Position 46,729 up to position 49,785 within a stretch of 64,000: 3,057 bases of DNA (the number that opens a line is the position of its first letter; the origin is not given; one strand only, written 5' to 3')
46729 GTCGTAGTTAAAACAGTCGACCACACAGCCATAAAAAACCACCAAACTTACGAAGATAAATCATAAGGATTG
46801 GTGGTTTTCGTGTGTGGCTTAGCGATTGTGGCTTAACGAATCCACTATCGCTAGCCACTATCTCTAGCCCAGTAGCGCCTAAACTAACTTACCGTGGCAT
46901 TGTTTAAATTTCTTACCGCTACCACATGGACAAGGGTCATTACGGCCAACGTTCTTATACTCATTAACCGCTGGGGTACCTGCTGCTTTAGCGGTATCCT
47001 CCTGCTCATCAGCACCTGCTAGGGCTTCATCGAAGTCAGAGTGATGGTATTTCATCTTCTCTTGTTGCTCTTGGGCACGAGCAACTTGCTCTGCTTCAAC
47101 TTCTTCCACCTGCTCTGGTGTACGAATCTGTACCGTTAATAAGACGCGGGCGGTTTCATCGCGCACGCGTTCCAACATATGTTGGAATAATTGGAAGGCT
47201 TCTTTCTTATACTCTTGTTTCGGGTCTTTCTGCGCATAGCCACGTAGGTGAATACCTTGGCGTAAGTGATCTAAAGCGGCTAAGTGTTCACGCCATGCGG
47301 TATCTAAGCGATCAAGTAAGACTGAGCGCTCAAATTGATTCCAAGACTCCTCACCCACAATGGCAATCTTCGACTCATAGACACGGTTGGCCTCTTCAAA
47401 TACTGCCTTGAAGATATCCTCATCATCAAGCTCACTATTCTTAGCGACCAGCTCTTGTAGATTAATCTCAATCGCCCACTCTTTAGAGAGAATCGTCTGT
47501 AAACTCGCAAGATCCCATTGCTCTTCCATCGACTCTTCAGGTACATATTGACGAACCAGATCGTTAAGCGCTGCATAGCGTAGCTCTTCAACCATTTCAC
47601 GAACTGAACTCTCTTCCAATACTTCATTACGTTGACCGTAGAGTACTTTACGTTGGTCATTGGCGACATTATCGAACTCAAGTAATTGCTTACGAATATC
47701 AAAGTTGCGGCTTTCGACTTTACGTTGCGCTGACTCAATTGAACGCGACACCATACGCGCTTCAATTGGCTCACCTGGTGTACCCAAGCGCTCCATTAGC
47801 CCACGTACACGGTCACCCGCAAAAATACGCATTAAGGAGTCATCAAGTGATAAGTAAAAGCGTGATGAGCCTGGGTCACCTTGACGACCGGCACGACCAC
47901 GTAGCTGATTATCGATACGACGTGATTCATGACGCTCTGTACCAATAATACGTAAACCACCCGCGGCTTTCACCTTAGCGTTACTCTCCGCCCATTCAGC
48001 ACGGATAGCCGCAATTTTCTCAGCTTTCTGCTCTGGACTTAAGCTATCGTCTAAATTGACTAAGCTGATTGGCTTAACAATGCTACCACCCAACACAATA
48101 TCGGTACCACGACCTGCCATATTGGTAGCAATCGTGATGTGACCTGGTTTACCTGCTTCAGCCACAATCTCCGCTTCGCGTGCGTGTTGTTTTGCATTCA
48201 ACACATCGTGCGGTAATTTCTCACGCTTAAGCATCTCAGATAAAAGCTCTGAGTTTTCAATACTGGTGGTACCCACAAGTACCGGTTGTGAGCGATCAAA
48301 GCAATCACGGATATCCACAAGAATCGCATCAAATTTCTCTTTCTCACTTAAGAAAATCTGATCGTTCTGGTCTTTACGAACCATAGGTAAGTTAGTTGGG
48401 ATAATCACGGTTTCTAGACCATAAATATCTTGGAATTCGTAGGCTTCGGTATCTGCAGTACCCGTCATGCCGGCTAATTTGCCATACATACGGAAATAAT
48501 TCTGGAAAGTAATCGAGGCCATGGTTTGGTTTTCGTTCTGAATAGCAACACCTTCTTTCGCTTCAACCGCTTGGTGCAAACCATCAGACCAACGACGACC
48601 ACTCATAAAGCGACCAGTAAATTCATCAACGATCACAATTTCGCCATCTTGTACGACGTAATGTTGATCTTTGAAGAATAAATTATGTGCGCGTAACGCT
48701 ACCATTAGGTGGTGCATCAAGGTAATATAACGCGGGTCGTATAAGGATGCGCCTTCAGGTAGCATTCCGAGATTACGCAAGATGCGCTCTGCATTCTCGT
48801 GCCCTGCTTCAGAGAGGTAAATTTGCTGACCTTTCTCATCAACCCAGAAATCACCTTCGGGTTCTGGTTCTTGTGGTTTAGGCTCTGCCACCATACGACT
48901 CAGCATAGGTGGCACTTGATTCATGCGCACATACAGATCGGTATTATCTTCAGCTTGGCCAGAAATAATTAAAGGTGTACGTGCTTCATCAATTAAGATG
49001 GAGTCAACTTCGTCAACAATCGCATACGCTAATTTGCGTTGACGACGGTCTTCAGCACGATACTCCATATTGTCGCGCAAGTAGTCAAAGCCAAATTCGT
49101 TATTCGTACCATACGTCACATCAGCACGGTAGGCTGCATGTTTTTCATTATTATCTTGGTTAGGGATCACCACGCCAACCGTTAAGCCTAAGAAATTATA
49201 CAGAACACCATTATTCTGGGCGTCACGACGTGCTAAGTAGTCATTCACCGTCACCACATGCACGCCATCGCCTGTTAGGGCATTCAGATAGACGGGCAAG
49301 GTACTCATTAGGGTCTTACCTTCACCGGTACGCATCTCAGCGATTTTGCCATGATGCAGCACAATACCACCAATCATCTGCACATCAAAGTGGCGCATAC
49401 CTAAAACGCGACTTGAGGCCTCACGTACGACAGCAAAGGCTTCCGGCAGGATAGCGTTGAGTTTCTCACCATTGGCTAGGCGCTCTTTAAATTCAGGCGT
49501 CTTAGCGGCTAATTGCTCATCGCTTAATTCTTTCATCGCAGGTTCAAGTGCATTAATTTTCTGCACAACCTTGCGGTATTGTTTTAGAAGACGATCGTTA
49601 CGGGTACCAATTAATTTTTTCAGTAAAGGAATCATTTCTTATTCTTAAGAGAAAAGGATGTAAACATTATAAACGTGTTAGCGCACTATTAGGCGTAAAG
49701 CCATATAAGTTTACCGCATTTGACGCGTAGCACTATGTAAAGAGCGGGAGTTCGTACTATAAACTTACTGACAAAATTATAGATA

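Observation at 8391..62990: Window-wide pattern: the last codons plus stop codon of unrelated genes are re-copied in tandem just downstream of the real stop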

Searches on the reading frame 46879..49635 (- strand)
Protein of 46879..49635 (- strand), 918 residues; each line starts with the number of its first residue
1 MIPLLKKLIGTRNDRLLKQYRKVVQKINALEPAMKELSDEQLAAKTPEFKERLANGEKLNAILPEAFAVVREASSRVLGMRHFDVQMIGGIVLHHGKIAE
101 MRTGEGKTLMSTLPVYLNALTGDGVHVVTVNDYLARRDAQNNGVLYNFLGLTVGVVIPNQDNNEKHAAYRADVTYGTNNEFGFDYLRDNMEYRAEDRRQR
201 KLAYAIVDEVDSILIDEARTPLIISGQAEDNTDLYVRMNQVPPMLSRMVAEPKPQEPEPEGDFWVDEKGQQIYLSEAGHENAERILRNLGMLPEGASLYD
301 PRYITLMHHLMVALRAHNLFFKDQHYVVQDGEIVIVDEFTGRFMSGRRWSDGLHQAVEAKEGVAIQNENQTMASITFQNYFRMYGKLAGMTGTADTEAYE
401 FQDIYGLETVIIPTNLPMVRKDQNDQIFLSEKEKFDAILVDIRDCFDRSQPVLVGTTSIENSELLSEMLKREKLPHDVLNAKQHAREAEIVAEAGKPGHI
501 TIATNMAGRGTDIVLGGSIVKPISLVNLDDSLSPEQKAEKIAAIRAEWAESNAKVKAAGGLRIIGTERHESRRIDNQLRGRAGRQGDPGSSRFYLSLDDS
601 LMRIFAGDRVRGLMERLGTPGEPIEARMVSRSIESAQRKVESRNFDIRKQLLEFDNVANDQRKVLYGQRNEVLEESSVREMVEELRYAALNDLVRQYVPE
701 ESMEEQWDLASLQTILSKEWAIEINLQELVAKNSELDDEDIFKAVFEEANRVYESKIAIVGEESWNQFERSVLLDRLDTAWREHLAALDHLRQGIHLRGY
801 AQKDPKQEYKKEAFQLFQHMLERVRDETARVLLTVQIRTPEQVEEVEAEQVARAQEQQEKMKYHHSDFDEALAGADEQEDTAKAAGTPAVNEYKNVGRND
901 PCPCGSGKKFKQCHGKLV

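Call 27: search_protein_families(library=pfam, proteins=[window:46879-49635:-], max_evalue=1e-8)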
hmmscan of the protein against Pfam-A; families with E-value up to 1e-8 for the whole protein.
window:46879-49635:- (918 aa): 5 families
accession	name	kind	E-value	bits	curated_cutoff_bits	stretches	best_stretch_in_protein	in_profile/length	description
PF07517.20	SecA_DEAD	-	1.8e-129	431.5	24.6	1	5-402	1-290/290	SecA DEAD-like domain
PF21090.3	P-loop_SecA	-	1.9e-90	302.4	27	1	417-619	1-202/205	SecA P-loop domain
PF07516.18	SecA_SW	-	1.7e-66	224.5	26.7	1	623-836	1-200/200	SecA Wing and Scaffold domain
PF01043.26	SecA_PP_bind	-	4.3e-36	124.3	23.5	1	231-358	2-110/110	SecA preprotein cross-linking domain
PF02810.21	SEC-C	-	2.7e-10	40.4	20.4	1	898-916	1-19/19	SEC-C motif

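Call 37: find_homologous_proteins(query=window:46879-49635:-, max_evalue=1e-100)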
Query window:46879-49635:- (918 aa): 8000 proteins with E <= 1e-100 among 8000 candidates; the best 120 are listed.
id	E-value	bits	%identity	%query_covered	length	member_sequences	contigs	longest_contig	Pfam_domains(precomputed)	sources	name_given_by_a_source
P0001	0.0e+0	2007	97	100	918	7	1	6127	PF07517.21,PF00270.36,PF07516.19,PF21090.4,PF02810.22,PF01043.27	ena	-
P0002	0.0e+0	1838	89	100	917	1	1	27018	PF07517.21,PF00270.36,PF07516.19,PF21090.4,PF02810.22,PF01043.27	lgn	-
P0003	0.0e+0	1697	82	100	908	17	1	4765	PF07517.21,PF00270.36,PF07516.19,PF21090.4,PF02810.22,PF01043.27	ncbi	-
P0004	0.0e+0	1689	82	100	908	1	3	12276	PF07517.21,PF00270.36,PF07516.19,PF21090.4,PF02810.22,PF01043.27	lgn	-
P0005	0.0e+0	1687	82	100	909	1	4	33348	PF07517.21,PF00270.36,PF07516.19,PF21090.4,PF02810.22,PF01043.27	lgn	-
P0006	0.0e+0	1686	82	100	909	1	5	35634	PF07517.21,PF00270.36,PF07516.19,PF21090.4,PF02810.22,PF01043.27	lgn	-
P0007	0.0e+0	1684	82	100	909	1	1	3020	PF07517.21,PF00270.36,PF07516.19,PF21090.4,PF02810.22,PF01043.27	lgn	-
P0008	0.0e+0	1683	82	100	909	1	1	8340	PF07517.21,PF00270.36,PF07516.19,PF21090.4,PF02810.22,PF01043.27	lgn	-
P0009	0.0e+0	1682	82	100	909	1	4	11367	PF07517.21,PF00270.36,PF07516.19,PF21090.4,PF02810.22,PF01043.27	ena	-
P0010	0.0e+0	1672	80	100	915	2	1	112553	PF07517.21,PF00270.36,PF07516.19,PF21090.4,PF02810.22,PF01043.27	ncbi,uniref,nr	ncbi:preprotein translocase subunit SecA [Pelistega sp. NLN82]|uniref:Protein translocase subunit Se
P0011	0.0e+0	1665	80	100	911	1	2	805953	PF07517.21,PF00270.36,PF07516.19,PF21090.4,PF02810.22,PF01043.27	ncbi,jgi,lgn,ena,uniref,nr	ncbi:preprotein translocase subunit SecA [Pelistega indica]|uniref:Protein translocase subunit SecA 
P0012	0.0e+0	1655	80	100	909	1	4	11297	PF07517.21,PF00270.36,PF07516.19,PF21090.4,PF02810.22,PF01043.27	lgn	-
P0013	0.0e+0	1614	78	100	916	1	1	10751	PF07517.21,PF00270.36,PF07516.19,PF21090.4,PF02810.22,PF01043.27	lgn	-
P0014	0.0e+0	1614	78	100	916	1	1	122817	PF07517.21,PF00270.36,PF07516.19,PF21090.4,PF02810.22,PF01043.27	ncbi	-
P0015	0.0e+0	1610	78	100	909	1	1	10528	PF07517.21,PF00270.36,PF07516.19,PF21090.4,PF02810.22,PF01043.27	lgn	-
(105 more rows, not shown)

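Call 38: find_encoding_contigs(protein=P0001, flank=10000, max_places=4)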
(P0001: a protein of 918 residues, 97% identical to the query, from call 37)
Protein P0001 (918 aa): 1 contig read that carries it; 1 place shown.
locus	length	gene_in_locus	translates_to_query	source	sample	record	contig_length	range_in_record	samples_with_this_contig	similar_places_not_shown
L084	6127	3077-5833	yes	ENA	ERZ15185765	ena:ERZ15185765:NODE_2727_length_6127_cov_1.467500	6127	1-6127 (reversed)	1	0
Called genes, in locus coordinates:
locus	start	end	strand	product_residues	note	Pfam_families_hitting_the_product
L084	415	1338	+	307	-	PF03331:LpxC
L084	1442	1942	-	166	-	PF05258:DciA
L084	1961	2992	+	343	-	PF01551:Peptidase_M23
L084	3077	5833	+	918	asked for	PF07517:SecA_DEAD, PF00270:DEAD (faint), PF01043:SecA_PP_bind, PF21090:P-loop_SecA, PF07516:SecA_SW, PF02810:SEC-C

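Call 39: find_encoding_contigs(protein=P0002, flank=10000, max_places=3)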
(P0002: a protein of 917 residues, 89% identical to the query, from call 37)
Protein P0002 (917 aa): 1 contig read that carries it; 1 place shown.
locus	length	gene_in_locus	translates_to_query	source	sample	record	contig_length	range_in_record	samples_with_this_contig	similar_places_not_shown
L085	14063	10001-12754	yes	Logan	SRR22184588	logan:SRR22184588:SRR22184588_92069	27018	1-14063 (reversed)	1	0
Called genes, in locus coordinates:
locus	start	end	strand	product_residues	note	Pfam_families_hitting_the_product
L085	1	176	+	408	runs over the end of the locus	PF01098:FTSW_RODA_SPOVE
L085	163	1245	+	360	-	PF03033:Glyco_transf_28, PF13579:Glyco_trans_4_4 (weak), PF04101:Glyco_tran_28_C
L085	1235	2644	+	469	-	PF01225:Mur_ligase, PF08245:Mur_ligase_M, PF02875:Mur_ligase_C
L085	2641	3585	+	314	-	PF01820:Dala_Dala_lig_N, PF02655:ATP-grasp_3 (weak), PF02786:CPSase_L_D2 (faint), PF08443:RimK (faint), PF02222:ATP-grasp, PF07478:Dala_Dala_lig_C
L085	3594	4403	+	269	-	PF08478:POTRA_1, PF03799:FtsQ_DivIB_C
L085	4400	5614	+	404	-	PF11104:PilM_2 (faint), PF14450:FtsA (weak), PF02491:SHS2_FTSA, PF06723:MreB_Mbl, PF06277:EutA (weak), PF14450:FtsA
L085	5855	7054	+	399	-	PF00091:Tubulin, PF12327:FtsZ_C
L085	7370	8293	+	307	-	PF03331:LpxC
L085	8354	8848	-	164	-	PF05258:DciA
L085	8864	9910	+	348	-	PF01551:Peptidase_M23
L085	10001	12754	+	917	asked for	PF07517:SecA_DEAD, PF00270:DEAD (faint), PF01043:SecA_PP_bind, PF21090:P-loop_SecA, PF07516:SecA_SW, PF02810:SEC-C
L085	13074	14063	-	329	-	?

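Call 43: find_encoding_contigs(protein=P0006, flank=10000, max_places=2)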
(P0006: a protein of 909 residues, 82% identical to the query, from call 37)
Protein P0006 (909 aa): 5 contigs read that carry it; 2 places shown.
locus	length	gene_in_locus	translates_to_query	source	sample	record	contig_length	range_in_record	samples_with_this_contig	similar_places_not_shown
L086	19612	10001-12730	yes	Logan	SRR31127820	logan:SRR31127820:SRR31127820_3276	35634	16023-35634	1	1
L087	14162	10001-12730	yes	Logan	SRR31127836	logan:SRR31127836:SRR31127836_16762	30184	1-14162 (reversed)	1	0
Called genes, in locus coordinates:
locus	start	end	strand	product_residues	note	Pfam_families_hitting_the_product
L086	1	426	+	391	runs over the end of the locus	PF01098:FTSW_RODA_SPOVE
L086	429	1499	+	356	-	PF03033:Glyco_transf_28, PF13579:Glyco_trans_4_4 (faint), PF04101:Glyco_tran_28_C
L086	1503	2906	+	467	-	PF01225:Mur_ligase, PF08245:Mur_ligase_M, PF02875:Mur_ligase_C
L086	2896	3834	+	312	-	PF01820:Dala_Dala_lig_N, PF02655:ATP-grasp_3, PF02222:ATP-grasp, PF02786:CPSase_L_D2 (faint), PF07478:Dala_Dala_lig_C, PF03133:TTL (faint)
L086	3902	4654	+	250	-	PF08478:POTRA_1, PF03799:FtsQ_DivIB_C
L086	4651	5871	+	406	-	PF14450:FtsA (weak), PF02491:SHS2_FTSA, PF06723:MreB_Mbl, PF11104:PilM_2 (weak), PF14450:FtsA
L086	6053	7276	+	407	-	PF00091:Tubulin, PF12327:FtsZ_C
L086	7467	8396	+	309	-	PF03331:LpxC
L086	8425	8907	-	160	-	PF05258:DciA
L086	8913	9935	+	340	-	PF01551:Peptidase_M23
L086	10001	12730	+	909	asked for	PF07517:SecA_DEAD, PF00270:DEAD (weak), PF01043:SecA_PP_bind, PF21090:P-loop_SecA, PF07516:SecA_SW, PF02810:SEC-C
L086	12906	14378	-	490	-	PF03448:MgtE_N, PF00571:CBS (weak), PF01769:MgtE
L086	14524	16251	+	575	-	PF01266:DAO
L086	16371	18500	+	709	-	PF01055:Glyco_hydro_31_2nd, PF21365:Glyco_hydro_31_3rd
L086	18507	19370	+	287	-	PF01522:Polysacc_deac_1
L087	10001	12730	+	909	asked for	PF07517:SecA_DEAD, PF00270:DEAD (weak), PF01043:SecA_PP_bind, PF21090:P-loop_SecA, PF07516:SecA_SW, PF02810:SEC-C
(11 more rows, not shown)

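Call 44: find_encoding_contigs(protein=P0010, flank=10000, max_places=2)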
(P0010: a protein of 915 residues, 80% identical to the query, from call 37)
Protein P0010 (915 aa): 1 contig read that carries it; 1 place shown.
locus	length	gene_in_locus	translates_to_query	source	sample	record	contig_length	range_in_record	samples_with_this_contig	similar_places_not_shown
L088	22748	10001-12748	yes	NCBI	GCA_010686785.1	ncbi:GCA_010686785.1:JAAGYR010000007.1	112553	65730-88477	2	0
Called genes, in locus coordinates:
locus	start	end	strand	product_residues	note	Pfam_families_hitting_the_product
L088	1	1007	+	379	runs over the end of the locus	PF01098:FTSW_RODA_SPOVE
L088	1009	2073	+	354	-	PF03033:Glyco_transf_28, PF04101:Glyco_tran_28_C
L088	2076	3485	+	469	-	PF01225:Mur_ligase, PF08245:Mur_ligase_M, PF02875:Mur_ligase_C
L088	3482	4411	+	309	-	PF01820:Dala_Dala_lig_N, PF02655:ATP-grasp_3, PF08443:RimK, PF14397:ATPgrasp_ST (faint), PF02222:ATP-grasp, PF02786:CPSase_L_D2, PF07478:Dala_Dala_lig_C, PF03133:TTL (weak)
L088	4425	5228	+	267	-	PF08478:POTRA_1, PF03799:FtsQ_DivIB_C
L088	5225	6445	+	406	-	PF11104:PilM_2 (faint), PF14450:FtsA (weak), PF02491:SHS2_FTSA, PF06723:MreB_Mbl, PF14450:FtsA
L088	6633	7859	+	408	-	PF00091:Tubulin, PF12327:FtsZ_C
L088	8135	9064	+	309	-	PF03331:LpxC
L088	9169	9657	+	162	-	PF05258:DciA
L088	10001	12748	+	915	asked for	PF07517:SecA_DEAD, PF00270:DEAD (faint), PF01043:SecA_PP_bind, PF21090:P-loop_SecA, PF07516:SecA_SW, PF02810:SEC-C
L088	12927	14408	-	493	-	PF03448:MgtE_N, PF00571:CBS (weak), PF01769:MgtE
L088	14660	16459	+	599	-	PF01266:DAO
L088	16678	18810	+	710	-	PF13802:Gal_mutarotas_2, PF01055:Glyco_hydro_31_2nd, PF21365:Glyco_hydro_31_3rd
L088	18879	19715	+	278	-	PF01522:Polysacc_deac_1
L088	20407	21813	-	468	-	PF05525:Branch_AA_trans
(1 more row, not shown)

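Call 45: find_encoding_contigs(protein=P0011, flank=10000, max_places=2)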
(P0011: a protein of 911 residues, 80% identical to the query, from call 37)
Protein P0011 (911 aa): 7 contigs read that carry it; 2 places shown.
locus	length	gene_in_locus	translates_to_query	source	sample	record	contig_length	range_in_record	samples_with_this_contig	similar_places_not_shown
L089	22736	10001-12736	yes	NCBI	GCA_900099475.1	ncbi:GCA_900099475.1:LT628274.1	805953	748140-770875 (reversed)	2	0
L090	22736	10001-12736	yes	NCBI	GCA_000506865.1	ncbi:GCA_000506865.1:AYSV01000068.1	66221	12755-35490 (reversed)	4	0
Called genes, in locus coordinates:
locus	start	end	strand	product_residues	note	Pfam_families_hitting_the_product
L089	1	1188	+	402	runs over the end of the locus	PF01098:FTSW_RODA_SPOVE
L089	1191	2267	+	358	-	PF03033:Glyco_transf_28, PF13579:Glyco_trans_4_4 (weak), PF04101:Glyco_tran_28_C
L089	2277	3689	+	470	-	PF01225:Mur_ligase, PF08245:Mur_ligase_M, PF02875:Mur_ligase_C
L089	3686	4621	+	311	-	PF01820:Dala_Dala_lig_N, PF02655:ATP-grasp_3, PF02786:CPSase_L_D2 (weak), PF14397:ATPgrasp_ST (faint), PF02222:ATP-grasp, PF07478:Dala_Dala_lig_C, PF03133:TTL (weak)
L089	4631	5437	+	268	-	PF08478:POTRA_1, PF03799:FtsQ_DivIB_C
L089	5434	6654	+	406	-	PF14450:FtsA (weak), PF02491:SHS2_FTSA, PF06723:MreB_Mbl, PF11104:PilM_2, PF06277:EutA (weak), PF14450:FtsA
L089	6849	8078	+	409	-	PF00091:Tubulin, PF12327:FtsZ_C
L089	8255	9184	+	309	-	PF03331:LpxC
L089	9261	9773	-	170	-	PF05258:DciA (weak)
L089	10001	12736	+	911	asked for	PF07517:SecA_DEAD, PF00270:DEAD (weak), PF01043:SecA_PP_bind, PF21090:P-loop_SecA, PF07516:SecA_SW, PF02810:SEC-C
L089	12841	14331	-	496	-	PF03448:MgtE_N, PF00571:CBS (weak), PF01769:MgtE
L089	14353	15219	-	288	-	PF00459:Inositol_P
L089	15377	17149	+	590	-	PF01266:DAO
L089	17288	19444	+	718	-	PF13802:Gal_mutarotas_2, PF01055:Glyco_hydro_31_2nd, PF21365:Glyco_hydro_31_3rd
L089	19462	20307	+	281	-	PF01522:Polysacc_deac_1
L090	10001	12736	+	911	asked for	PF07517:SecA_DEAD, PF00270:DEAD (weak), PF01043:SecA_PP_bind, PF21090:P-loop_SecA, PF07516:SecA_SW, PF02810:SEC-C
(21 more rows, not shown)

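Call 59: list_cluster_members(proteins=[window:46879-49635:-, window:51567-52490:-, window:23063-23767:-, window:22574-22903:-, window:61222-62742:-, window:11662-12201:+])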
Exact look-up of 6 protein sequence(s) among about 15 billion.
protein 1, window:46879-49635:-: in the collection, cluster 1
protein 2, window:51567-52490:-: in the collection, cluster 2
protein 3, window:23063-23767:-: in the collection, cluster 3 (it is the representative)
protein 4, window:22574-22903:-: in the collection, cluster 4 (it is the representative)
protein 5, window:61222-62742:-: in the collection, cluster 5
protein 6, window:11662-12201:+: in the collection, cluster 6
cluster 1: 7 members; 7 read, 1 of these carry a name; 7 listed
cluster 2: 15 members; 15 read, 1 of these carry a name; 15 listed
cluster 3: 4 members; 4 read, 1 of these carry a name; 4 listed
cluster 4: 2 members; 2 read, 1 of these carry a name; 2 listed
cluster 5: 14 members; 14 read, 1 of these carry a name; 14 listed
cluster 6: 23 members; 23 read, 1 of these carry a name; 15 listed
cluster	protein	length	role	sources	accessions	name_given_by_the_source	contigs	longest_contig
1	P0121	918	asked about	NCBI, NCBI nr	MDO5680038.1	MAG: preprotein translocase subunit SecA [Pelistega sp.] | preprotein translocase subunit SecA [Pelistega sp.]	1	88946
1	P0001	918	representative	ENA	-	-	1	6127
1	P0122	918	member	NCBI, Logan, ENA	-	-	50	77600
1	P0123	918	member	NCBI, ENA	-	-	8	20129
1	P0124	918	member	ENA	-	-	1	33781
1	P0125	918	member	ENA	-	-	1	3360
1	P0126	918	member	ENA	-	-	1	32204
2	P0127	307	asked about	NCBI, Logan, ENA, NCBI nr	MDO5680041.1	MAG: UDP-3-O-acyl-N-acetylglucosamine deacetylase [Pelistega sp.] | UDP-3-O-acyl-N-acetylglucosamine deacetylase [Pelistega sp.]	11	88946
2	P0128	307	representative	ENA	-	-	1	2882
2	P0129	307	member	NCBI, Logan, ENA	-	-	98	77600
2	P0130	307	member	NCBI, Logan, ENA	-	-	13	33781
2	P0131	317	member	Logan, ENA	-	-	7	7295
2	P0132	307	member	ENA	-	-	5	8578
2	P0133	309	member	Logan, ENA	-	-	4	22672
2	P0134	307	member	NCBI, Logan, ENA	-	-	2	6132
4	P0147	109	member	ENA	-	-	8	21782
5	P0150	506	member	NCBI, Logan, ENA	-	-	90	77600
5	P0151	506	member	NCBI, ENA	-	-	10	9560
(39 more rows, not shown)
